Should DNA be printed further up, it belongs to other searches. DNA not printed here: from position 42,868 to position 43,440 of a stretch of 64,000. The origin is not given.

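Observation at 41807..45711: VapBC plus two unknown small proteins plus modified-DNA-sensing HNH nuclease in one coupled operon, converging on a phosphorothioation-associated-type methyltransferase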

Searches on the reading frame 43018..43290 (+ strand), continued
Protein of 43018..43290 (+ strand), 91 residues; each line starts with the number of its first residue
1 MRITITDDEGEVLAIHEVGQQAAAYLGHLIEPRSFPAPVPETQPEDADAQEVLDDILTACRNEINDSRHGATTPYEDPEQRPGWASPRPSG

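Call 89: fold_search(model_id=the predicted structure, library=viral)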
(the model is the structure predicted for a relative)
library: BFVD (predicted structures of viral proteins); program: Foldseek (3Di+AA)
matches with E <= 10: 532; with E <= 0.001: 0
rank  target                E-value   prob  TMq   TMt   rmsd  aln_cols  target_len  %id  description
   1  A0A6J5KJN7            5.8e-02  0.15  0.16  0.04  16.1       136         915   12  PcfJ-like protein [uncultured Caudovirales phage]
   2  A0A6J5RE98            1.5e-01  0.38  0.27  0.17  14.2       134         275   13  Uncharacterized protein [uncultured Caudovirales phage]
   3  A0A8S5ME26            1.5e-01  0.33  0.24  0.08  17.6       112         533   10  Uncharacterized protein [Siphoviridae sp. ctYh54]
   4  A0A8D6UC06            1.5e-01  0.06  0.13  0.08  17.1       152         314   12  Tail protein [Enterococcus phage dArtagnan]
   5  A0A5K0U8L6            1.6e-01  0.15  0.19  0.07  17.6       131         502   11  Uncharacterized protein [Yasminevirus sp. GU-2018]
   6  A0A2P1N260            1.7e-01  0.77  0.30  0.46   5.1        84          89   18  Uncharacterized protein [Mycobacterium phage Naca]
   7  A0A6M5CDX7            1.8e-01  0.14  0.18  0.23  16.6       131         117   11  Uncharacterized protein [Vibrio phage Vc1]
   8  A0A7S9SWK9            1.9e-01  0.97  0.34  0.62   2.9        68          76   18  Uncharacterized protein [Providencia phage PSTCR7]
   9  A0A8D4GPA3            2.1e-01  0.98  0.34  0.69   3.8        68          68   13  (no name in the UniProt tables at hand)
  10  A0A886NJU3            2.3e-01  0.15  0.15  0.15  12.6        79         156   19  (no name in the UniProt tables at hand)
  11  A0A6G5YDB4            2.6e-01  0.85  0.30  0.56   4.3        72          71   14  (no name in the UniProt tables at hand)
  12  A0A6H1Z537            2.7e-01  0.98  0.32  0.76   2.8        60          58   18  (no name in the UniProt tables at hand)
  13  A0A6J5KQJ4            2.7e-01  0.90  0.32  0.55   6.0        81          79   17  Uncharacterized protein [uncultured Caudovirales phage]
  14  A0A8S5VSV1            3.1e-01  0.07  0.14  0.06  13.9       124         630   18  (no name in the UniProt tables at hand)
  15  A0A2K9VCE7            3.3e-01  0.60  0.29  0.48   4.7        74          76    9  Uncharacterized protein [Lactobacillus phage Bacchae]
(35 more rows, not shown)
